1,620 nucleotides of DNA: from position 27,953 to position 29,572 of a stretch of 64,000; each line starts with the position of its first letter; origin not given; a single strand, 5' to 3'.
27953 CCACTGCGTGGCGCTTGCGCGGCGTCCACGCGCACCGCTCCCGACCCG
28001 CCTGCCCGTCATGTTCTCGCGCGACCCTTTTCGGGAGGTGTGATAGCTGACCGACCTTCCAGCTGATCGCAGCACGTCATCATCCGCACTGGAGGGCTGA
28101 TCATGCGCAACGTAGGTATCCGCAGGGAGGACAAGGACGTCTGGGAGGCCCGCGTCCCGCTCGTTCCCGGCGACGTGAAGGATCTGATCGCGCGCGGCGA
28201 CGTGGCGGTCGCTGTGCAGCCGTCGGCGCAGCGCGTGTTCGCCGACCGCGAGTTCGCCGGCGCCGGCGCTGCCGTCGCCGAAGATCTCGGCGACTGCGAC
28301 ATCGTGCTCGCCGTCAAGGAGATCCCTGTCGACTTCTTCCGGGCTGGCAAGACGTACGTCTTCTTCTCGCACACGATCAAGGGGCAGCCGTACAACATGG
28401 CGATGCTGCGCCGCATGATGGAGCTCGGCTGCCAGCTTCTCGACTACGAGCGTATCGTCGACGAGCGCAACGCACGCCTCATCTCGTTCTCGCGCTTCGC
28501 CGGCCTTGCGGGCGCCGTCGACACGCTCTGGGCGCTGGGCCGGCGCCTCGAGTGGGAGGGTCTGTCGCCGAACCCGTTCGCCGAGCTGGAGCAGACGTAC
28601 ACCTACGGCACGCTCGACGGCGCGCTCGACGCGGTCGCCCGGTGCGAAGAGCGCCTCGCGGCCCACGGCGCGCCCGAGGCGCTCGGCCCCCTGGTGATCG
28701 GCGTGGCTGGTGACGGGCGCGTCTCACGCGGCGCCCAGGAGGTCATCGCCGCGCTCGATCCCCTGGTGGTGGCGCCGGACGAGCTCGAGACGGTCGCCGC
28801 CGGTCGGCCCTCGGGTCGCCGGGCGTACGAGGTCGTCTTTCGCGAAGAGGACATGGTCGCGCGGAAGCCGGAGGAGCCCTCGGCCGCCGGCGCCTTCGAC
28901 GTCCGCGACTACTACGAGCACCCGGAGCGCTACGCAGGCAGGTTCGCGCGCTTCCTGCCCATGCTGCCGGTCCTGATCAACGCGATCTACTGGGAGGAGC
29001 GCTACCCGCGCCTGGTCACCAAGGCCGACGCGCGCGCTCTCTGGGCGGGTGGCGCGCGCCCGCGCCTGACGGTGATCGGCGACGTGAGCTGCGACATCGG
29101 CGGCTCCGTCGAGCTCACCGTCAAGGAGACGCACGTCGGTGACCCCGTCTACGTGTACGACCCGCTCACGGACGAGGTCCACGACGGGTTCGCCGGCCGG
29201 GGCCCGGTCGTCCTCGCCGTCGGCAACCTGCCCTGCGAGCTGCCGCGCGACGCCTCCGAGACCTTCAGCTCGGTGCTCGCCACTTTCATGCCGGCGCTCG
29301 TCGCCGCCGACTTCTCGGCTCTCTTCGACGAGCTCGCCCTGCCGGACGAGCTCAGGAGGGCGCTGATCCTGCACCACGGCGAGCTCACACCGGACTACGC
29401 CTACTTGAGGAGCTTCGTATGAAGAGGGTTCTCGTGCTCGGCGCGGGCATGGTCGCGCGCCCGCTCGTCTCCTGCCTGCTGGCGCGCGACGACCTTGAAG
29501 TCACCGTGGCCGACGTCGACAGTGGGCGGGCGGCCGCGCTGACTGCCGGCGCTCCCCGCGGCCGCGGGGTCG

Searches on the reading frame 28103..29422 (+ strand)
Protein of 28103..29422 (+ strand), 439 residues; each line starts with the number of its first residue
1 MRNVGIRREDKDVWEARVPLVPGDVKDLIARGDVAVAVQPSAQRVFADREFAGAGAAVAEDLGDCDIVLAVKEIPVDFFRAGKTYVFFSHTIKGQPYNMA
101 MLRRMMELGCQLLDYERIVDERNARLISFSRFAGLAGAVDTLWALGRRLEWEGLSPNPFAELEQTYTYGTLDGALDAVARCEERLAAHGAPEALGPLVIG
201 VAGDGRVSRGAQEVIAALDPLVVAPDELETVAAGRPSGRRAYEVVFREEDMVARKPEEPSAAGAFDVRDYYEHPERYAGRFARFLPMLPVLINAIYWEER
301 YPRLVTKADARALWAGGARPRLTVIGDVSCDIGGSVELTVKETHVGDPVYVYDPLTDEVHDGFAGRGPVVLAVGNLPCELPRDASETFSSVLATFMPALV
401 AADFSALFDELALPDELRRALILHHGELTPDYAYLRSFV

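Call 7: search_protein_families(library=pfam, proteins=[window:28103-29422:+])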
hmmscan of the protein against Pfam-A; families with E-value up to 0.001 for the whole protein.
window:28103-29422:+ (439 aa): 2 families
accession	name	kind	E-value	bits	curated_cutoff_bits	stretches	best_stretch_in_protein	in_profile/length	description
PF05222.21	AlaDh_PNT_N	-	2.5e-23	83.2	30.4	1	5-136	1-136/136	Alanine dehydrogenase/PNT, N-terminal domain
PF01262.27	AlaDh_PNT_C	-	1.9e-07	31.2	23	1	300-429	106-212/214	Alanine dehydrogenase/PNT, C-terminal domain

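Call 9: find_related_loci(query=window:28103-29422:+, collection=genome_contigs, flank=3000)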
Query window:28103-29422:+ (439 aa) in genome_contigs; peptide patterns used: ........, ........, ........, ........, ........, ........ (x = any residue, [..] = any of these).
206 stretches matched a pattern; 112 encode a relative of the query (tblastn E <= 1e-3); the best 80 are kept; 80 distinct loci.
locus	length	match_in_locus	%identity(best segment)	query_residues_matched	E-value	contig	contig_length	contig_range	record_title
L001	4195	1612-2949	77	1-439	0e+0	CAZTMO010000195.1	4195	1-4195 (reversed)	MAG TPA_asm: uncultured Thermoleophilia bacterium isolate binchicken_co74_431 genome assembly, contig: NODE_44610_length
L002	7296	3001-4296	71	1-439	0e+0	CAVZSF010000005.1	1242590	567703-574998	MAG: uncultured Thermoleophilia bacterium isolate MFD00905.bin.1.128 genome assembly, contig: contig_20722, whole genome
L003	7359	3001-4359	60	1-439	3e-167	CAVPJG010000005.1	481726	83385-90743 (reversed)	MAG: uncultured Thermoleophilia bacterium isolate MFD00032.bin.2.164 genome assembly, contig: contig_18889, whole genome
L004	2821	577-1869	52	3-439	2e-162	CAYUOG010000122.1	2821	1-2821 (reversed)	MAG TPA_asm: uncultured Thermoplasmatales archaeon isolate binchicken_co6_401 genome assembly, contig: NODE_51559_length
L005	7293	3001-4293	49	4-439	6e-150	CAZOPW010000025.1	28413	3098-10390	MAG TPA_asm: uncultured Thermoplasmatales archaeon isolate SRP332253_co1_247 genome assembly, contig: NODE_2410_length_2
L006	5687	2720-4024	52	1-439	8e-146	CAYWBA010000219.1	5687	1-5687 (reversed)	MAG TPA_asm: uncultured Planctomycetota bacterium isolate binchicken_co89_671 genome assembly, contig: NODE_30614_length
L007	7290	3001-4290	53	3-439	6e-144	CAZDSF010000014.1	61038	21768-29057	MAG TPA_asm: uncultured Anaerolineales bacterium isolate binchicken_co26_174 genome assembly, contig: NODE_764_length_61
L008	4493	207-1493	52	3-435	9e-144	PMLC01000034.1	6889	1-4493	MAG: Acidobacteria bacterium isolate fen_297 73.20120600_E1D.18_contig_25803, whole genome shotgun sequence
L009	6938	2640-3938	52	3-439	5e-143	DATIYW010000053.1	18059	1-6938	MAG TPA_asm: Thermoanaerobaculaceae bacterium isolate SMAG_U15285 k141_2855796, whole genome shotgun sequence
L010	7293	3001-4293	52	4-439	4e-142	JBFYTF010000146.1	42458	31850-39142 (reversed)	MAG: Anaerolineae bacterium isolate PPR_0259 PPR_0259._bin.108.fa_k121_1544437, whole genome shotgun sequence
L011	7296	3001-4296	53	3-439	3e-142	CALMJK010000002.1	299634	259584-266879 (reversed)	MAG TPA_asm: uncultured bacterium isolate SRR5468112_bin.3_CONCOCT_v1.1_MAG genome assembly, contig: ERZ781236.7, whole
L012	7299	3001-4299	53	3-439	7e-142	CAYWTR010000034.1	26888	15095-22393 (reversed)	MAG TPA_asm: uncultured Fibrobacteraceae bacterium isolate binchicken_co277_105 genome assembly, contig: NODE_2690_lengt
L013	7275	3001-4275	53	4-435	2e-140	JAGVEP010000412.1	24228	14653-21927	MAG: Phycisphaerae bacterium isolate DeMMO2_9 c_000000085605, whole genome shotgun sequence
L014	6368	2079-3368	53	4-439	3e-140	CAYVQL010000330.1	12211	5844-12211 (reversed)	MAG TPA_asm: uncultured Enterobacterales bacterium isolate SRP077602_co7_23 genome assembly, contig: NODE_24260_length_1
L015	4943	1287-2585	49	2-439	2e-141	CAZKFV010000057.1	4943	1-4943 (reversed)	MAG TPA_asm: uncultured Thermotogae bacterium isolate SRP067234_co1_261 genome assembly, contig: k99_363477, whole genom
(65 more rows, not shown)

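Call 15: find_homologous_proteins(query=window:28103-29422:+, max_evalue=1e-100)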
Query window:28103-29422:+ (439 aa): 6333 proteins with E <= 1e-100 among 8000 candidates; the best 120 are listed.
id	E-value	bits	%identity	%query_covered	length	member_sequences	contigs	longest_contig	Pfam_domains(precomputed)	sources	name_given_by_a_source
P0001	1.1e-291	985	100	100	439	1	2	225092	PF05222.22,PF01262.28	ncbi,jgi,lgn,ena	-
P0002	5.4e-218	742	77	100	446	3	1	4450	PF05222.22,PF01262.28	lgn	-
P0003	2.0e-213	727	76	100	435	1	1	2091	PF05222.22,PF01262.28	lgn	-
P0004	9.9e-210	715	75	100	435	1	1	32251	PF05222.22,PF01262.28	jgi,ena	-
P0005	4.7e-209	713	75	99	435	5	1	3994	PF05222.22,PF01262.28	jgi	jgi:alpha-aminoadipic semialdehyde synthase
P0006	1.0e-208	712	74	100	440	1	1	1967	PF05222.22,PF01262.28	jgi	-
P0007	8.3e-208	709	74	100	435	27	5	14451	PF05222.22,PF01262.28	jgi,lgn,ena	-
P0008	3.4e-206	704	75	100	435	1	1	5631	PF05222.22,PF01262.28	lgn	-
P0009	1.5e-205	701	74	100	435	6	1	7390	PF05222.22,PF01262.28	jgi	jgi:saccharopine dehydrogenase (NAD+, L-lysine-forming)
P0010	4.2e-205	700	72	100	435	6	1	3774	PF05222.22,PF01262.28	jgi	jgi:alpha-aminoadipic semialdehyde synthase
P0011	5.4e-203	693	71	100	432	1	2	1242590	PF05222.22,PF01262.28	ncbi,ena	-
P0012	6.4e-199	680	69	100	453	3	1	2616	PF05222.22,PF01262.28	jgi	-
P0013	3.5e-186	638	68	100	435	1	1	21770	PF05222.22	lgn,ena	-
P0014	5.5e-174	597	64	100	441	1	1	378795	PF05222.22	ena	-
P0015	6.7e-174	597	64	100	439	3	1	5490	PF05222.22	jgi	-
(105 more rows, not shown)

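Call 16: find_encoding_contigs(protein=P0004, flank=2500, max_places=3)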
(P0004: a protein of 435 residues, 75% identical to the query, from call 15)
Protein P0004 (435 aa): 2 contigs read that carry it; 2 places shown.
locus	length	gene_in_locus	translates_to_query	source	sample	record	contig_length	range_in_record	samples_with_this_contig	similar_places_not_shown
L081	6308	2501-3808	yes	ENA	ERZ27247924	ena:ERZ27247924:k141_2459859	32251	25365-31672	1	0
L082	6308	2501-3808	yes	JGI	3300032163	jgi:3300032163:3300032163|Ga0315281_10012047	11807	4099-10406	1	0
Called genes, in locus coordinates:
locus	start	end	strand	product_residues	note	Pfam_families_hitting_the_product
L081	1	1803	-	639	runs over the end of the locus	PF02730:AFOR_N, PF01314:AFOR_C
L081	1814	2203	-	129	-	PF12797:Fer4_2 (faint), PF00037:Fer4 (weak), PF12838:Fer4_7, PF13187:Fer4_9, PF14697:Fer4_21 (weak), PF00037:Fer4 (weak), PF12837:Fer4_6 (weak), PF13237:Fer4_10 (weak), +5 more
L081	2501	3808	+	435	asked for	PF05222:AlaDh_PNT_N, PF01262:AlaDh_PNT_C (faint)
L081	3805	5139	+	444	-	PF03435:Sacchrp_dh_NADP, PF16653:Sacchrp_dh_C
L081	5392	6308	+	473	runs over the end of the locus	PF00483:NTP_transferase, PF01128:IspD, PF12804:NTP_transf_3, PF25084:LbH_EIF2B (weak), PF25087:GMPPB_C, PF00132:Hexapep (weak)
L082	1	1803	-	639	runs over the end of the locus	PF02730:AFOR_N, PF01314:AFOR_C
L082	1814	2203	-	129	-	PF12797:Fer4_2 (faint), PF00037:Fer4 (weak), PF12838:Fer4_7, PF13187:Fer4_9, PF14697:Fer4_21 (weak), PF00037:Fer4 (weak), PF12837:Fer4_6 (weak), PF13237:Fer4_10 (weak), +5 more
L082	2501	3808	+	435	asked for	PF05222:AlaDh_PNT_N, PF01262:AlaDh_PNT_C (faint)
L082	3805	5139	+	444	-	PF03435:Sacchrp_dh_NADP, PF16653:Sacchrp_dh_C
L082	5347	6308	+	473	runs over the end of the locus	PF00483:NTP_transferase, PF01128:IspD, PF12804:NTP_transf_3, PF25084:LbH_EIF2B (weak), PF25087:GMPPB_C, PF00132:Hexapep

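Call 17: find_encoding_contigs(protein=P0007, flank=2500, max_places=5)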
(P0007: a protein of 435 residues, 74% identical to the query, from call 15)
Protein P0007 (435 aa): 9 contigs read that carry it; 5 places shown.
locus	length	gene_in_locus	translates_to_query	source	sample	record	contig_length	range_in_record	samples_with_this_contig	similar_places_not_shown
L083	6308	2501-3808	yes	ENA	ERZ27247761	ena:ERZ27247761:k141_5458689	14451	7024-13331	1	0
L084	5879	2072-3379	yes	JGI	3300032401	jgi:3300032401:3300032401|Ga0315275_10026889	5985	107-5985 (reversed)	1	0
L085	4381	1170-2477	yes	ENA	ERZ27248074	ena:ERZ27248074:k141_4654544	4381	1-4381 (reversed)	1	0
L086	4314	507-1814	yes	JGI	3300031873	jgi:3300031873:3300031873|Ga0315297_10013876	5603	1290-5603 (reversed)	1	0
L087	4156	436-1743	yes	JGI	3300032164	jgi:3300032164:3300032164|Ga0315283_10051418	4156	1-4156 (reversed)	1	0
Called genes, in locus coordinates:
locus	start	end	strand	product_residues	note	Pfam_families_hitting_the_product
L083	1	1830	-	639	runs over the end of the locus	PF02730:AFOR_N, PF01314:AFOR_C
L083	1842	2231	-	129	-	PF12797:Fer4_2 (faint), PF13187:Fer4_9 (weak), PF00037:Fer4 (weak), PF12838:Fer4_7, PF13187:Fer4_9, PF14697:Fer4_21 (weak), PF00037:Fer4 (weak), PF13237:Fer4_10 (weak), +6 more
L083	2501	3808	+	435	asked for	PF05222:AlaDh_PNT_N, PF01262:AlaDh_PNT_C (weak)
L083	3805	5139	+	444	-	PF03435:Sacchrp_dh_NADP, PF16653:Sacchrp_dh_C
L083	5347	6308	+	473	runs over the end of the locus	PF00483:NTP_transferase, PF01128:IspD, PF12804:NTP_transf_3, PF25084:LbH_EIF2B (weak), PF25087:GMPPB_C, PF00132:Hexapep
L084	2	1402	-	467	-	?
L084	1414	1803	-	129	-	PF12797:Fer4_2 (faint), PF13187:Fer4_9 (weak), PF00037:Fer4 (weak), PF12838:Fer4_7, PF13187:Fer4_9, PF14697:Fer4_21 (weak), PF00037:Fer4 (weak), PF13237:Fer4_10 (weak), +6 more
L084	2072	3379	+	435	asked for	PF05222:AlaDh_PNT_N, PF01262:AlaDh_PNT_C (weak)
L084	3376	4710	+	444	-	PF03435:Sacchrp_dh_NADP, PF16653:Sacchrp_dh_C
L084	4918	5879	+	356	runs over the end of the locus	?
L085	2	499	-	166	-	?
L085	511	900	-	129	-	PF12797:Fer4_2 (faint), PF13187:Fer4_9 (weak), PF00037:Fer4 (weak), PF12838:Fer4_7, PF13187:Fer4_9, PF14697:Fer4_21 (weak), PF00037:Fer4 (weak), PF13237:Fer4_10 (weak), +6 more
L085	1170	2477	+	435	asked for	PF05222:AlaDh_PNT_N, PF01262:AlaDh_PNT_C (weak)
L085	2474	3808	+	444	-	PF03435:Sacchrp_dh_NADP, PF16653:Sacchrp_dh_C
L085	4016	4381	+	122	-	?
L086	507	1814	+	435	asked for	PF05222:AlaDh_PNT_N, PF01262:AlaDh_PNT_C (weak)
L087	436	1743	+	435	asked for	PF05222:AlaDh_PNT_N, PF01262:AlaDh_PNT_C (weak)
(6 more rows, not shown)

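Call 18: find_encoding_contigs(protein=P0009, flank=2500, max_places=3)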
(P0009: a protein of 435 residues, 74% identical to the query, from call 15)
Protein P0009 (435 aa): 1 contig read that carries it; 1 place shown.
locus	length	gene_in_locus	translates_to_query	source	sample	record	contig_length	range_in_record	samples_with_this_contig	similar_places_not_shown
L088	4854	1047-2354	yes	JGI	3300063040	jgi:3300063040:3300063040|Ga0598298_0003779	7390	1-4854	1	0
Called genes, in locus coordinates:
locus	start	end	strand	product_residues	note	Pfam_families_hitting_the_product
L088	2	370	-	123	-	?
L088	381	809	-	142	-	PF13183:Fer4_8 (weak), PF00037:Fer4 (weak), PF13237:Fer4_10 (weak), PF14697:Fer4_21 (weak), PF25160:LdpA_Fe-S-bd (weak), PF12838:Fer4_7, PF13187:Fer4_9, PF13237:Fer4_10 (weak), +6 more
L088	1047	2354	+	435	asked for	PF05222:AlaDh_PNT_N, PF01262:AlaDh_PNT_C (weak)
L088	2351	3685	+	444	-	PF03435:Sacchrp_dh_NADP, PF16653:Sacchrp_dh_C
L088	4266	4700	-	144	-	-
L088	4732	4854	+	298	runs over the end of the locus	PF25084:LbH_EIF2B (faint), PF25087:GMPPB_C (weak), PF14602:Hexapep_2 (faint), PF25087:GMPPB_C, PF00132:Hexapep (weak)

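Call 22: find_encoding_contigs(protein=P0003, flank=2500, max_places=3)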
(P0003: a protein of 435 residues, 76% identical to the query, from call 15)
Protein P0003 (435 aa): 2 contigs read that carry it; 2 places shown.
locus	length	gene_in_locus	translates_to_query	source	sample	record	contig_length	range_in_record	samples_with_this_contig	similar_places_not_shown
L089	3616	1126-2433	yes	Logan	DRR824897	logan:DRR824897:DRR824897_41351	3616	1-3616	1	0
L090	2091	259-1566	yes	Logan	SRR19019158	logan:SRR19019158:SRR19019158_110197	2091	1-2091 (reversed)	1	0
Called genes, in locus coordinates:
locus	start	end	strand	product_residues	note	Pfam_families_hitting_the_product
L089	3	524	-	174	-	?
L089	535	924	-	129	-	PF13183:Fer4_8 (weak), PF12838:Fer4_7 (weak), PF00037:Fer4 (weak), PF12838:Fer4_7, PF13187:Fer4_9, PF14697:Fer4_21, PF00037:Fer4, PF12837:Fer4_6 (weak), +6 more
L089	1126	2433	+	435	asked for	PF05222:AlaDh_PNT_N, PF01262:AlaDh_PNT_C (weak)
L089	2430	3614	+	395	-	?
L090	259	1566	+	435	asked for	PF05222:AlaDh_PNT_N, PF01262:AlaDh_PNT_C (weak)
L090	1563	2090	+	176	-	?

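Call 23: find_encoding_contigs(protein=P0006, flank=2500, max_places=3)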
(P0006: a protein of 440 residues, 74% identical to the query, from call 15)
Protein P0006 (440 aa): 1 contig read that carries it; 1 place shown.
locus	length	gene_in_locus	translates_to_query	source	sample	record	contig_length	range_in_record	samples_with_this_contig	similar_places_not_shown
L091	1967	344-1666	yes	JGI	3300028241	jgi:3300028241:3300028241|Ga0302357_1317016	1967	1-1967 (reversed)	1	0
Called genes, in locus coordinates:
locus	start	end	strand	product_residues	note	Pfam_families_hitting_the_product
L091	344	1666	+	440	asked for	PF05222:AlaDh_PNT_N, PF01262:AlaDh_PNT_C (faint)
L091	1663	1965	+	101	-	?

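Call 24: find_encoding_contigs(protein=P0012, flank=2500, max_places=3)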
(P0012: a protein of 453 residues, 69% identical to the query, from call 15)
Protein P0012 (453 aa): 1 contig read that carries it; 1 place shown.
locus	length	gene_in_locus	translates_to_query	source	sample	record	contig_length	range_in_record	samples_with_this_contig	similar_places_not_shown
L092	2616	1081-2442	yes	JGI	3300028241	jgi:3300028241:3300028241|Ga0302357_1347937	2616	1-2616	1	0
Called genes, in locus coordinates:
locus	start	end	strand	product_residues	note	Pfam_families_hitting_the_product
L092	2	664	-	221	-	?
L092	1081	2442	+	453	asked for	PF05222:AlaDh_PNT_N, PF01262:AlaDh_PNT_C (weak)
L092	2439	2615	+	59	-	?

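Call 25: find_encoding_contigs(protein=P0001, flank=1000, max_places=3)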
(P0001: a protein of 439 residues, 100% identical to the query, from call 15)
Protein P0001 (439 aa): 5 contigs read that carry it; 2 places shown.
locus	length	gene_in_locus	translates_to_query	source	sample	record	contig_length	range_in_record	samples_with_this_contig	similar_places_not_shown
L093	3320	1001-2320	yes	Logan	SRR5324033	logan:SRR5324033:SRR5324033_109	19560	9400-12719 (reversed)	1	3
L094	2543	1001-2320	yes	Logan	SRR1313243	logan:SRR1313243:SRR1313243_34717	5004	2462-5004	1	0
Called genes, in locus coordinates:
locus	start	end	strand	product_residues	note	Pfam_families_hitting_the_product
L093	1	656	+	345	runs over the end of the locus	PF00288:GHMP_kinases_N, PF08544:GHMP_kinases_C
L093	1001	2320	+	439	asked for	PF05222:AlaDh_PNT_N, PF01262:AlaDh_PNT_C (weak)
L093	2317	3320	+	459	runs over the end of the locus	PF03435:Sacchrp_dh_NADP, PF16653:Sacchrp_dh_C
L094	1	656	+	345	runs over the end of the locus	PF00288:GHMP_kinases_N, PF08544:GHMP_kinases_C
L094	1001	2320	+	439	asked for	PF05222:AlaDh_PNT_N, PF01262:AlaDh_PNT_C (weak)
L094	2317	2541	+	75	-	?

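Call 53: find_encoding_contigs(protein=P0013, flank=1500, max_places=2)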
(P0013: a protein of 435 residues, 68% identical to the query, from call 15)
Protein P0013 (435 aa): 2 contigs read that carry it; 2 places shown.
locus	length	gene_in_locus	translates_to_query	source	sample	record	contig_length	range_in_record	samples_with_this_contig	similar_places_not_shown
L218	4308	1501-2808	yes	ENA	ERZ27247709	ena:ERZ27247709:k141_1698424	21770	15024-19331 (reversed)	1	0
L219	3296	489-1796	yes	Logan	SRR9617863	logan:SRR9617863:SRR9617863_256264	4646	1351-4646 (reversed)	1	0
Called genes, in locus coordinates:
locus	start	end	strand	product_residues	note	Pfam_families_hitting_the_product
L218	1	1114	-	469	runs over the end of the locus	-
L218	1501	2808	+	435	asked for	PF05222:AlaDh_PNT_N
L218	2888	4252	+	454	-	PF03435:Sacchrp_dh_NADP, PF16653:Sacchrp_dh_C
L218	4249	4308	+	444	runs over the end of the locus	PF03435:Sacchrp_dh_NADP, PF16653:Sacchrp_dh_C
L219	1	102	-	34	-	?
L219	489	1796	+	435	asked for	PF05222:AlaDh_PNT_N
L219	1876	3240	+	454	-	PF03435:Sacchrp_dh_NADP, PF16653:Sacchrp_dh_C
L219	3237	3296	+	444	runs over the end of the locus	PF03435:Sacchrp_dh_NADP, PF16653:Sacchrp_dh_C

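Call 54: find_encoding_contigs(protein=P0010, flank=1500, max_places=2)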
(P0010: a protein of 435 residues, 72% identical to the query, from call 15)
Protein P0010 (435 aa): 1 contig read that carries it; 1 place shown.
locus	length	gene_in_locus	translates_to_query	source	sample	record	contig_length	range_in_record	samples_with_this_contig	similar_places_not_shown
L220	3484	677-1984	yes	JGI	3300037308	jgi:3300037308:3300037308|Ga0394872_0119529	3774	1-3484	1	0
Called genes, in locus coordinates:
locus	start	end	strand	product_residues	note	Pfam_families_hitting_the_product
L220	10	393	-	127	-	PF13237:Fer4_10, PF13187:Fer4_9 (weak), PF00037:Fer4 (weak), PF14697:Fer4_21 (weak), PF12838:Fer4_7, PF13187:Fer4_9, PF00037:Fer4 (weak), PF12797:Fer4_2 (weak), +7 more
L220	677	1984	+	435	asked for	PF05222:AlaDh_PNT_N, PF01262:AlaDh_PNT_C (weak)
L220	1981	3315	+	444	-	PF03435:Sacchrp_dh_NADP, PF16653:Sacchrp_dh_C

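Call 55: find_encoding_contigs(protein=P0014, flank=1500, max_places=2)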
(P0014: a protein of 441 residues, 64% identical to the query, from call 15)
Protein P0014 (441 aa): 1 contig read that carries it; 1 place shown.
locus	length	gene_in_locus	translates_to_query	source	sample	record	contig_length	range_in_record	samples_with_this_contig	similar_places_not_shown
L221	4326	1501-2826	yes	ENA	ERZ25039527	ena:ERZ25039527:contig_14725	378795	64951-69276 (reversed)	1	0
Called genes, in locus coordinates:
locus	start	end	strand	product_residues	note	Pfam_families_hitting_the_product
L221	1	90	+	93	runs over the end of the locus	PF13744:HTH_37, PF04545:Sigma70_r4 (weak), PF13560:HTH_31, PF01381:HTH_3, PF12844:HTH_19 (weak)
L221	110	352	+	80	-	-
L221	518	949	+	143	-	PF02604:PhdYeFM_antitox, PF12910:PHD_like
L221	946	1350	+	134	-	-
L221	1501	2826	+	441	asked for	PF05222:AlaDh_PNT_N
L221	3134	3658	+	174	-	PF00188:CAP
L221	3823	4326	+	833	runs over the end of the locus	PF02286:Dehydratase_LU, PF02288:Dehydratase_MU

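Call 75: search_protein_families(library=pfam, proteins=[L002:1564-2634:+, L002:1417-2571:-, L002:143-1567:+, L092:2-664:-])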
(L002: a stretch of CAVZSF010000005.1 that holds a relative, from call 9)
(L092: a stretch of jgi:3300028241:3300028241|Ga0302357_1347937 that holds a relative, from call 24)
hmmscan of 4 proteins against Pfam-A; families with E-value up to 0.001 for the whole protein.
L002:1564-2634:+ (356 aa): 2 families
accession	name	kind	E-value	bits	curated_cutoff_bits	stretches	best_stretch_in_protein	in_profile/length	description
PF00288.32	GHMP_kinases_N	-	2.5e-13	50.5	22.3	1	70-146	1-85/87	GHMP kinases N terminal domain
PF08544.19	GHMP_kinases_C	-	2.3e-07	31.5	21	1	219-279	13-79/85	GHMP kinases C terminal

L002:1417-2571:- (384 aa): 0 families

L002:143-1567:+ (474 aa): 2 families
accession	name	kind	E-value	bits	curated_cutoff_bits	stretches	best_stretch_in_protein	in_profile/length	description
PF00398.26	RrnaAD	-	1e-38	133.4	24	1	198-459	6-259/263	Ribosomal RNA adenine dimethylase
PF13649.12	Methyltransf_25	-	0.0005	21.1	27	0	226-281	1-59/97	Methyltransferase domain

L092:2-664:- (221 aa): 2 families
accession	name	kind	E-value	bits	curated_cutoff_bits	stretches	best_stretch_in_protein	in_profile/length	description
PF23795.1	SH3_YKFC_2nd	-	3e-12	46.6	27.4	1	153-208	1-56/57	YKFC SH3b2 domain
PF18348.7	SH3_16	-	2.5e-05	24.4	25.8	1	92-139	9-49/49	Bacterial dipeptidyl-peptidase Sh3 domain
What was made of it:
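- It stays with LKR when the upstream gene changes: ispE in W and L002, an SH3-domain gene in L092 (calls 7, 75).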

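Call 76: search_protein_families(library=ncbifam, proteins=[window:28103-29422:+], max_evalue=0.00001)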
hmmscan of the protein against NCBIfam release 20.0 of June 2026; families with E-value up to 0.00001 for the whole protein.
window:28103-29422:+ (439 aa): 1 family
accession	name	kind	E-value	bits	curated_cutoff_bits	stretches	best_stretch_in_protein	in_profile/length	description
TIGR00518.1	alaDH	equivalog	3.1e-08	33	391.85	0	3-91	2-94/370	alanine dehydrogenase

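Call 77: search_solved_structures(query=window:28103-29422:+, max_evalue=0.00001)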
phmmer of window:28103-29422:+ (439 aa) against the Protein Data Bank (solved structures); distinct sequences matched with E-value up to 0.00001: 9.
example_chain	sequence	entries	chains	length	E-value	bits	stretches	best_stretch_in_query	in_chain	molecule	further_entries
8dda_A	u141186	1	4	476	1e-72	248.7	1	5-437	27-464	Alpha-aminoadipic semialdehyde synthase, mitochondrial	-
8e8u_A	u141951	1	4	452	2e-71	244.4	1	5-437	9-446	Alpha-aminoadipic semialdehyde synthase, mitochondrial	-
8e8t_A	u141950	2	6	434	2.6e-70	240.8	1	5-409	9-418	Alpha-aminoadipic semialdehyde synthase, mitochondrial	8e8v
3ugk_A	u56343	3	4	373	4.3e-11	45.7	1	6-139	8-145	Saccharopine dehydrogenase [NAD+, L-lysine-forming]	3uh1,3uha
2q99_A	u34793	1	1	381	6.3e-11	45.1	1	6-139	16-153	Saccharopine dehydrogenase [NAD+, L-lysine-forming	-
2qrj_A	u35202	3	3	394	7.4e-11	44.9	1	6-139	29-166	Saccharopine dehydrogenase, NAD+, L-lysine-forming | Saccharopine dehydrogenase [NAD+, L-lysine-forming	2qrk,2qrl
2eez_A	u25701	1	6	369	1.5e-07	34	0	4-104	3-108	Alanine dehydrogenase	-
8hye_A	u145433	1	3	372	4.9e-06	29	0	4-102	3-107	Alanine dehydrogenase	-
9unz_A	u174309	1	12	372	5.1e-06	29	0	4-102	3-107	Alanine dehydrogenase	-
